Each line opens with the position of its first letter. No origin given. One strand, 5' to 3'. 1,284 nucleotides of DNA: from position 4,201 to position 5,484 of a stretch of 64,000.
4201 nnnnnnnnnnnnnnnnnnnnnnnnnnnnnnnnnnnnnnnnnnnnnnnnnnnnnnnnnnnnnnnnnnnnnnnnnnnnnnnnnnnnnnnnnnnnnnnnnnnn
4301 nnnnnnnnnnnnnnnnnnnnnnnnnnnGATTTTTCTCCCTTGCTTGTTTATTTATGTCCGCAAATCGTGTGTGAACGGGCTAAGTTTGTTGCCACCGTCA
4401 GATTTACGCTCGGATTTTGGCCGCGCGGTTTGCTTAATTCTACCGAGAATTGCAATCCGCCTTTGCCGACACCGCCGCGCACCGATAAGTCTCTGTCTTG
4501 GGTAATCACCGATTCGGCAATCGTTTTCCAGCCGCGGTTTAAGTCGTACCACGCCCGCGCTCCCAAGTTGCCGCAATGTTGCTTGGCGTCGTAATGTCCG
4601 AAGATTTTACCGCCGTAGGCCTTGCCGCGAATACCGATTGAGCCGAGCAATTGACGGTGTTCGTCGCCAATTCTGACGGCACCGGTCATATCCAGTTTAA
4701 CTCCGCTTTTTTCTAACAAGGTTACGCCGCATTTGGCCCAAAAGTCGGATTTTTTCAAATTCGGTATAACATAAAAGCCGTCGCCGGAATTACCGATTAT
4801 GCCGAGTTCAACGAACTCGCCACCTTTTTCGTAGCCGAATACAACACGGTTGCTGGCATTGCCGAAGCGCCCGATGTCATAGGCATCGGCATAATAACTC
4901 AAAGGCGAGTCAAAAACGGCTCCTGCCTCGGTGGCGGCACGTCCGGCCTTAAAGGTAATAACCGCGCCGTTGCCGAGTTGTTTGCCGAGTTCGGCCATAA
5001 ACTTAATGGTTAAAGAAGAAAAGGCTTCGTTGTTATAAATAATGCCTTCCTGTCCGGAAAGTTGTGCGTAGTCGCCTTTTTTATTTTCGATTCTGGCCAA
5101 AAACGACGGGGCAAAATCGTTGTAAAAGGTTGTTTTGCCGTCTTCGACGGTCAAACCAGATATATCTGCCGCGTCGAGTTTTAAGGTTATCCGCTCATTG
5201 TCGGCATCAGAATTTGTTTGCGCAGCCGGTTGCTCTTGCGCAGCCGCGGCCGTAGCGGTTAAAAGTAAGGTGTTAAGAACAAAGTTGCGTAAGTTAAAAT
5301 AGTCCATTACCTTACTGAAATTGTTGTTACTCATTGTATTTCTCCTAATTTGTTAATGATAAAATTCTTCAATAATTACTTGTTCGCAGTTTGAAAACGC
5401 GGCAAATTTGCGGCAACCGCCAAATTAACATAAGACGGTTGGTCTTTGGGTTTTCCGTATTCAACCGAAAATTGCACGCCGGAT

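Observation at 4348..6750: Tandem triplet of secreted-protein paralogues caught in stepwise decay, with a duplicated leader containing a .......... tract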

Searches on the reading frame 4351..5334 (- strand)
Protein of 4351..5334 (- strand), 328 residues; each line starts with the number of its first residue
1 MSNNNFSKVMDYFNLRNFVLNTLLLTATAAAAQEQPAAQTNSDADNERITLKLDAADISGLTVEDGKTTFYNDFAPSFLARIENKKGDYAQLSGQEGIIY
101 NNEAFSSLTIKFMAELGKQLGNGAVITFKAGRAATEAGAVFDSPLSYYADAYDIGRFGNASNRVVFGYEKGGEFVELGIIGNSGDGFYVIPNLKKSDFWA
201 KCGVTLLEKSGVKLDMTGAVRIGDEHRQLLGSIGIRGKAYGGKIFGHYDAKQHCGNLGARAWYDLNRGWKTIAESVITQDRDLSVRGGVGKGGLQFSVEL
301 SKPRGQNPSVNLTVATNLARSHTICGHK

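Call 7: search_protein_families(library=pfam, proteins=[window:4351-5334:-], max_evalue=1)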
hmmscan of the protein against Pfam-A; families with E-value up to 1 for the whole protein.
window:4351-5334:- (328 aa): 1 family
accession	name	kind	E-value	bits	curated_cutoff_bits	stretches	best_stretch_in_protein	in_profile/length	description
PF24072.1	T7_gp14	-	0.0075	16.6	27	1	29-104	61-137/187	T7 virus internal virion protein gp14 family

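Call 8: search_protein_families(library=ncbifam, proteins=[window:4351-5334:-], max_evalue=1)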
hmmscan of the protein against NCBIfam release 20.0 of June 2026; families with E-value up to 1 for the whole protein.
window:4351-5334:- (328 aa): 1 family
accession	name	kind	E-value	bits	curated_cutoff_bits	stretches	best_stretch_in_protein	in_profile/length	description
TIGR02756.1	TraK_Ftype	equivalog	0.011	15.3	124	1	24-120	8-95/232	type-F conjugative transfer system secretin TraK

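Call 12: find_homologous_proteins(query=window:4351-5334:-)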
Query window:4351-5334:- (328 aa): 25 proteins with E <= 0.001 among 2424 candidates.
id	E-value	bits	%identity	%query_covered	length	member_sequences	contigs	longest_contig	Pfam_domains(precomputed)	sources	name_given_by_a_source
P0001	4.5e-214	728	98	100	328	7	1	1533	-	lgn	-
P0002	6.9e-177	606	81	100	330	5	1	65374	-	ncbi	-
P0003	1.4e-176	605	81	98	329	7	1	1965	-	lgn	-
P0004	3.7e-175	600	83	96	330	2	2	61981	-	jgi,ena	-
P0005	1.3e-174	598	80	100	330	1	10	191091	-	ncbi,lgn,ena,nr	ncbi:MAG: hypothetical protein IJS88_03750 [Alphaproteobacteria bacterium]|nr:hypothetical protein [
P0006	1.3e-165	568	78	100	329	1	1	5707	-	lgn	-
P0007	2.0e-165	568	76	98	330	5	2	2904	-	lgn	-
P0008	2.9e-165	567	76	98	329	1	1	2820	-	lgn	-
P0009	1.2e-162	559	75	98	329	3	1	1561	-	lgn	-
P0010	7.4e-151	520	71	98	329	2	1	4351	-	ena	-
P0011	1.7e-150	519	70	98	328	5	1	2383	-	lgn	-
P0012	2.5e-149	515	70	100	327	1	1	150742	-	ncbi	-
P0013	4.6e-146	504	68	99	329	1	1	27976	-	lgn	-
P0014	9.4e-116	405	57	98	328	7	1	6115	-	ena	-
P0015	2.9e-106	373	54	89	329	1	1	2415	-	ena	-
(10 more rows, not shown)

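Call 13: find_encoding_contigs(protein=P0012, flank=6000, max_places=3)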
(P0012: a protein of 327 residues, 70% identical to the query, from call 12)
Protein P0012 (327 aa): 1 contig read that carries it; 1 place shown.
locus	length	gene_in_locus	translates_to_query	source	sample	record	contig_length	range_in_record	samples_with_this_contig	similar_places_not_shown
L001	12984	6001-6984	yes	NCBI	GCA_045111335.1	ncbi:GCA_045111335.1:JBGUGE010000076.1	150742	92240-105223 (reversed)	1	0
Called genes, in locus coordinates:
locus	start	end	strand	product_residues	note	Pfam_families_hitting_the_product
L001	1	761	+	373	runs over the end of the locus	PF00482:T2SSF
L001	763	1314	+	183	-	-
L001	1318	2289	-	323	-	PF00437:T2SSE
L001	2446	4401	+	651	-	PF00664:ABC_membrane, PF00005:ABC_tran, PF02463:SMC_N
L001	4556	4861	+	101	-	-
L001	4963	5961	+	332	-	-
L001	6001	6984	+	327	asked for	-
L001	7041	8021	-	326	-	PF02016:Peptidase_S66, PF17676:Peptidase_S66C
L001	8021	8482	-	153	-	PF02677:QueH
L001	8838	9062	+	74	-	PF13413:HTH_25 (weak)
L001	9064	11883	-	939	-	PF00005:ABC_tran (faint), PF02463:SMC_N (faint), PF13191:AAA_16 (faint), PF13304:AAA_21 (faint), PF13555:AAA_29 (faint), PF20703:nSTAND1 (faint), PF17760:UvrA_inter, PF17755:UvrA_DNA-bind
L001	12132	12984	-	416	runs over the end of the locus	PF00579:tRNA-synt_1b, PF22421:SYY_C-terminal, PF01479:S4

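Call 14: find_encoding_contigs(protein=P0005, flank=6000, max_places=4)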
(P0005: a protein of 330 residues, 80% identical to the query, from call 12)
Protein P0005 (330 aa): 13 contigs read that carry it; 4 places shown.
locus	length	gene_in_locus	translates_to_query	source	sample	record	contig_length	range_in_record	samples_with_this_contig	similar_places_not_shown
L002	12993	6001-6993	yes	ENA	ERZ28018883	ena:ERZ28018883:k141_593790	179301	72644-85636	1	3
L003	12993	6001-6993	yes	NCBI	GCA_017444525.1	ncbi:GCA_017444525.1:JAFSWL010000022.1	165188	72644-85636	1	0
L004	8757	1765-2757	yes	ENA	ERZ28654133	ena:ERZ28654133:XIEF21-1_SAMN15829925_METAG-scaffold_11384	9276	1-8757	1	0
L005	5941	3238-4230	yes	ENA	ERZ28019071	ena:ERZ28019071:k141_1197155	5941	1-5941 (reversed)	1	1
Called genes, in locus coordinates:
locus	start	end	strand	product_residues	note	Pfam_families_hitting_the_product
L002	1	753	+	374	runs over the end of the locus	PF00482:T2SSF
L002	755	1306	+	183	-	-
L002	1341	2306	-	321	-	PF00437:T2SSE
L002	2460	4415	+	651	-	PF00664:ABC_membrane, PF02463:SMC_N, PF00005:ABC_tran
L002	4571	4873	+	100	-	-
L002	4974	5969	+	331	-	-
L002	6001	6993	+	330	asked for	-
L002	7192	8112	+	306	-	PF13637:Ank_4 (weak)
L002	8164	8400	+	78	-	-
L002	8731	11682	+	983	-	PF13506:Glyco_transf_21 (faint), PF00535:Glycos_transf_2, PF10111:Glyco_tranf_2_2, PF13641:Glyco_tranf_2_3, PF00535:Glycos_transf_2, PF10111:Glyco_tranf_2_2, PF13641:Glyco_tranf_2_3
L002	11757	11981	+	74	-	-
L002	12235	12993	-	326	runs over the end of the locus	PF02016:Peptidase_S66, PF17676:Peptidase_S66C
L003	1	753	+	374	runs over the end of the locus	PF00482:T2SSF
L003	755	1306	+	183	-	-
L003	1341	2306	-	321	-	PF00437:T2SSE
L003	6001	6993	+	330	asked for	-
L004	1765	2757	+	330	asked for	-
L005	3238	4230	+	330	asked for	-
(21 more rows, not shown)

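Call 15: find_encoding_contigs(protein=P0004, flank=6000, max_places=3)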
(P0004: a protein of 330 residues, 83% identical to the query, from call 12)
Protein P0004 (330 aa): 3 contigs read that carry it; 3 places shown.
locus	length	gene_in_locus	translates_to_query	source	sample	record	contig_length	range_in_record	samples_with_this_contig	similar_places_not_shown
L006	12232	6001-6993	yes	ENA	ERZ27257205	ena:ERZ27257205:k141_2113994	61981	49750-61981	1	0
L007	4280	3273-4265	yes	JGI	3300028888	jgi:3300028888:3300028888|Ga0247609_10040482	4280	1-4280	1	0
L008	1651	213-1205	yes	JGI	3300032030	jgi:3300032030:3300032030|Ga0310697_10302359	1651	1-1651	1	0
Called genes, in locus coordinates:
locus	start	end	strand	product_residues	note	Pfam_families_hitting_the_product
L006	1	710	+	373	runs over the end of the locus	PF00482:T2SSF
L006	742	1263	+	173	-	-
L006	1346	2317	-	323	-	PF00437:T2SSE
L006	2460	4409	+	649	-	PF00664:ABC_membrane, PF00005:ABC_tran, PF02463:SMC_N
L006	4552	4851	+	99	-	-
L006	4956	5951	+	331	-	-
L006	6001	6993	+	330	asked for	-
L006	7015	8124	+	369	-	PF13637:Ank_4 (weak)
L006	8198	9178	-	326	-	PF02016:Peptidase_S66, PF17676:Peptidase_S66C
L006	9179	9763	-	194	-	PF02677:QueH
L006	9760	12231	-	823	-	?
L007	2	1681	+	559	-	?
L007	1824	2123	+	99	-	-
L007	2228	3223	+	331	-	-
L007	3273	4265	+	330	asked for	-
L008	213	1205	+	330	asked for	-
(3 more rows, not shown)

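Call 24: find_related_loci(query=A5, collection=genome_contigs, flank=4000)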
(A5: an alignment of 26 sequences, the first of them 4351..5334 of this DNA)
Query A5 (328 aa) in genome_contigs; peptide patterns used: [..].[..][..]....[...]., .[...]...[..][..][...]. (x = any residue, [..] = any of these).
56 stretches matched a pattern; 8 encode a relative of the query (tblastn E <= 1e-3); 8 distinct loci.
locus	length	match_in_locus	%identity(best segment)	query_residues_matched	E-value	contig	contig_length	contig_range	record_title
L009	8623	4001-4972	81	1-328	0e+0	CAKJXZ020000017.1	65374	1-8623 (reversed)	Proteobacteria bacterium isolate MAG-R073 genome assembly, contig: k141_204930, whole genome shotgun sequence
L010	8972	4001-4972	80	1-328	0e+0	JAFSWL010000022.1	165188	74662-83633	MAG: Alphaproteobacteria bacterium isolate RGIG3536 Goat_Rumen.Co__c972046, whole genome shotgun sequence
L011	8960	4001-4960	80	9-328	4e-178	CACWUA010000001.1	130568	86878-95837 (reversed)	MAG: uncultured proteobacterium isolate RUG10918 genome assembly, contig: RUG10918_asm_1, whole genome shotgun sequence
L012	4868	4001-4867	81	1-293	8e-161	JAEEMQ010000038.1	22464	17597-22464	MAG: Alphaproteobacteria bacterium isolate Tb.RUG.243 k141_11084873_flag=1_multi=14.9773_len=22464, whole genome shotgun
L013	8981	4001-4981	70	1-328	8e-143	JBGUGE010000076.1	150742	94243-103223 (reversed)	MAG: Alphaproteobacteria bacterium isolate ruminal_MAG_381 ruminal_MAG_381_contig_0076, whole genome shotgun sequence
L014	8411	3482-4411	52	15-324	3e-99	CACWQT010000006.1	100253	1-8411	MAG: uncultured Rhodospirillales bacterium isolate RUG10829 genome assembly, contig: RUG10829_asm_6, whole genome shotgu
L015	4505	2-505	84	161-328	3e-95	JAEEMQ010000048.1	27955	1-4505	MAG: Alphaproteobacteria bacterium isolate Tb.RUG.243 k141_12379005_flag=1_multi=15.0053_len=27955, whole genome shotgun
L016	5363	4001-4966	43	15-321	2e-75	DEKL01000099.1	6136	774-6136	MAG TPA_asm: Alphaproteobacteria bacterium UBA2723 UBA2723_contig_49182, whole genome shotgun sequence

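Call 32: find_encoding_contigs(protein=P0001, flank=5000, max_places=4)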
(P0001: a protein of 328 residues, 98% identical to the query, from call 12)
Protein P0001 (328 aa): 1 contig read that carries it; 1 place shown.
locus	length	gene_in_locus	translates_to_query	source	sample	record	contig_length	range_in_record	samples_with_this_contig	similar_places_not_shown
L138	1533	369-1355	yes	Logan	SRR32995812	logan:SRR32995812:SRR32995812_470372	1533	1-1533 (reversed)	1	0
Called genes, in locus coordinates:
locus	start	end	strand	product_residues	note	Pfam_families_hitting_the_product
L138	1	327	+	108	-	?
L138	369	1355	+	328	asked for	-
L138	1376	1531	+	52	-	?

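Call 37: predict_structure(alignment_id=A5)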
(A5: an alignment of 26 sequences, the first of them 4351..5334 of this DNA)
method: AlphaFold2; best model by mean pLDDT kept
length: 328 residues; sequences in the alignment: 26
mean_pLDDT: 43.5   pTM: 0.29
mean pLDDT of the five models: 43.5, 38.8, 36.0, 35.7, 34.4
residues with pLDDT >= 90: 0; 70-90: 1; 50-70: 87; < 50: 240
segments of 3 or more residues with pLDDT < 50: 1-47, 49-84, 88-164, 181-189, 199-238, 242-246, 257-259, 314-328
pLDDT, mean of each block of 10 residues (from residue 1): 36 37 33 31 41 36 34 39 48 33 37 48 44 36 40 38 49 56 44 50 41 35 40 41 48 54 60 61 59 53 64 43 26
secondary structure, 60 per line:
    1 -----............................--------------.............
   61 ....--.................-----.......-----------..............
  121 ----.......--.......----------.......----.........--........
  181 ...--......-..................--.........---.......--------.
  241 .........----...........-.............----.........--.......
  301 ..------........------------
elements in order: H6-33 E48-64 E67-83 E89-95 H107-120 E125-131 H134-140 H151-157 E162-170 E173-183 E186-191 H193-210 E213-221 H225-231 E240-249 E254-264 E269-278 E283-291 E294-302 E309-316

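Call 62: search_solved_structures(query=A5, max_evalue=10)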
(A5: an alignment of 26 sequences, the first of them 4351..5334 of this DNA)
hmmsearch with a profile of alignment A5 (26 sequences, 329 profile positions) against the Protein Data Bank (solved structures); distinct sequences matched with E-value up to 10: 0.

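Call 63: search_protein_families(library=padloc, proteins=[window:4351-5334:-], max_evalue=0.1)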
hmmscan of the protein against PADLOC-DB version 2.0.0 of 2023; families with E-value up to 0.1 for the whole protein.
window:4351-5334:- (328 aa): 0 families

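Call 64: search_protein_representatives(alignment_id=A5)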
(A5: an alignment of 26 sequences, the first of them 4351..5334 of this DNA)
Query: 26 sequences, 329 profile positions. Proteins with E-value up to 0.001 (for the whole library): 38; up to 1e-10: 29; up to 1e-30: 13. The best 38 are listed.
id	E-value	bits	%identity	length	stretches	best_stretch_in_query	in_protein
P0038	2.9e-134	463.6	-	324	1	1-326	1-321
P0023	2.0e-119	414.8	-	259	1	12-269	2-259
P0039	1.1e-114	399.3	-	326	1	11-325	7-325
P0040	9.5e-113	392.9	-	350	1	1-327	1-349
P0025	2.0e-109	382.0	-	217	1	114-329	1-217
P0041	1.1e-57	211.9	-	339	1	7-314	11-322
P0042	8.8e-53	195.8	-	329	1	8-307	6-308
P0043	1.6e-46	175.2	-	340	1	7-302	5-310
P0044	2.5e-45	171.3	-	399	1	12-305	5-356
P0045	9.0e-44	166.2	-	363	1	9-317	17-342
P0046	4.5e-36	140.9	-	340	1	14-322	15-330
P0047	3.4e-34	134.7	-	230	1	98-321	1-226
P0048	6.9e-34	133.7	-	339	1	9-297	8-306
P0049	2.3e-30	122.1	-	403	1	62-325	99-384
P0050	5.3e-30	120.9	-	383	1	36-303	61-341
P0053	2.1e-25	105.8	-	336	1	1-313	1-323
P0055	3.7e-22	95.2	-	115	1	1-75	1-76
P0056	9.4e-19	84.0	-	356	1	26-319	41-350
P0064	2.4e-12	62.9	-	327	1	50-253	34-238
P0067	5.5e-07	45.3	-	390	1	11-313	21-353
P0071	3.5e-04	36.1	-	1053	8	82-173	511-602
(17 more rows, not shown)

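Call 67: search_protein_families(library=pfam, alignment_id=A8, max_evalue=0.01)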
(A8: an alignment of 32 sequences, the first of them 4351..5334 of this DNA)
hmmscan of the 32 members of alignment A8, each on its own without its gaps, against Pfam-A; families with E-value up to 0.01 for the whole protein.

A. member 1, window:4351-5334:- (328 aa): 1 family
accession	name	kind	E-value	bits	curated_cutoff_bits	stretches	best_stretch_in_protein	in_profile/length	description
PF24072.1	T7_gp14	-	0.0075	16.6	27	0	29-104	61-137/187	T7 virus internal virion protein gp14 family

B. families by the number of members that match (of 32 scanned): 1 family
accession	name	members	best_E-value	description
PF24072.1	T7_gp14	1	0.0075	T7 virus internal virion protein gp14 family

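Call 68: list_cluster_members(proteins=[P0041, P0042, P0044, P0049, P0053, P0056, P0064, P0067, P0071, P0039])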
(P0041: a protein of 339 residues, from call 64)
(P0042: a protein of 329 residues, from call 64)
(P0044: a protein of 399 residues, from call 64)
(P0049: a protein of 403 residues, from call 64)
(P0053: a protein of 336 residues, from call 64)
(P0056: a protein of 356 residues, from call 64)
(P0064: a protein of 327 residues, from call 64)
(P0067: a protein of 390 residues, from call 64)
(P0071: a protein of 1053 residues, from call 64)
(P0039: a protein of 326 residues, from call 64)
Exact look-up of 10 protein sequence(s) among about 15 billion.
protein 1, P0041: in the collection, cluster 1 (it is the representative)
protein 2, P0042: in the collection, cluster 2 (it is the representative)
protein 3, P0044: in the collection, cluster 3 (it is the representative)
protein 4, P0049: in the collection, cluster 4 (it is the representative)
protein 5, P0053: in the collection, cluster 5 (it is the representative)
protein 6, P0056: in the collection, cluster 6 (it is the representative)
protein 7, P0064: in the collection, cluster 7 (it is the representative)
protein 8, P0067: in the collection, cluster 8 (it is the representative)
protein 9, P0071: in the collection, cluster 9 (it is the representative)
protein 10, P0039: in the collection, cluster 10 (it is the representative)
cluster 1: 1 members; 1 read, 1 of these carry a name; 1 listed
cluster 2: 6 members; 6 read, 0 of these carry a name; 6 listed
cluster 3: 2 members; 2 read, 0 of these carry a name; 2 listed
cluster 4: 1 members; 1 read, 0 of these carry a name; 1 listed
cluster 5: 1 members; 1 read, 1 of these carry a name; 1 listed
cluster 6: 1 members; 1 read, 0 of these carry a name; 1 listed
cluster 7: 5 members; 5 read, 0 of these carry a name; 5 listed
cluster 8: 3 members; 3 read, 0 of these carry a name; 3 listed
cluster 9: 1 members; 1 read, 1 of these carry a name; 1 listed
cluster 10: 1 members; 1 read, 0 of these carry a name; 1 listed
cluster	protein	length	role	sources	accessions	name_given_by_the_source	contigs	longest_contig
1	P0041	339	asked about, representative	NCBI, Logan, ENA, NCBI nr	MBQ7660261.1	MAG: hypothetical protein IJS26_05980 [Alphaproteobacteria bacterium] | hypothetical protein [Alphaproteobacteria bacterium]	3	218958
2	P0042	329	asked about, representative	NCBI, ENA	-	-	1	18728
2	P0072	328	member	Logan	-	-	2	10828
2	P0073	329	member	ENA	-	-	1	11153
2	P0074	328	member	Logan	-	-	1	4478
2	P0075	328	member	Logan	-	-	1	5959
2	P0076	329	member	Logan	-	-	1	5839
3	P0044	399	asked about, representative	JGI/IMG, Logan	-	-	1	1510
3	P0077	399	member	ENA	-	-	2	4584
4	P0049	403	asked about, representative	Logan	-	-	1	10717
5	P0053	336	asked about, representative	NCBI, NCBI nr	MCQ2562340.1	MAG: hypothetical protein MJ158_01850 [Alphaproteobacteria bacterium] | hypothetical protein [Alphaproteobacteria bacterium]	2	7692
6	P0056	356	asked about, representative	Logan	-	-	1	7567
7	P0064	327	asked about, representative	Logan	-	-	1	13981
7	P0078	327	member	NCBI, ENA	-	-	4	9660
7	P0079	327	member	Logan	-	-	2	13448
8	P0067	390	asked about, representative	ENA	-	-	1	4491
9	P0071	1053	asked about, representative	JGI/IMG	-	uncharacterized surface anchored protein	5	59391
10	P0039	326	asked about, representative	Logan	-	-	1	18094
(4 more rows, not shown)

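Call 71: predict_structure(alignment_id=A8)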
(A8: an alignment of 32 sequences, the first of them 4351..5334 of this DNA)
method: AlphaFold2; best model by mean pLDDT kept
length: 328 residues; sequences in the alignment: 32
mean_pLDDT: 77.5   pTM: 0.72
mean pLDDT of the five models: 77.5, 76.8, 76.8, 76.7, 75.2
residues with pLDDT >= 90: 51; 70-90: 195; 50-70: 59; < 50: 23
segments of 3 or more residues with pLDDT < 50: 1-6, 33-43
pLDDT, mean of each block of 10 residues (from residue 1): 48 70 64 42 64 79 83 82 91 82 76 90 91 63 57 62 89 89 63 84 85 87 87 88 88 87 86 87 88 84 85 78 57
secondary structure, 60 per line:
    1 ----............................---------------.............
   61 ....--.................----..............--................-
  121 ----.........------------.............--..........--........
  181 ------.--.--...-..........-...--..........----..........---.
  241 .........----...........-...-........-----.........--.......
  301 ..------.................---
elements in order: H5-32 E48-64 E67-83 E88-101 E104-119 E125-133 H146-158 E161-170 E173-180 E197-206 E213-222 E227-236 E240-249 E254-264 E270-277 E283-291 E294-302 E309-325
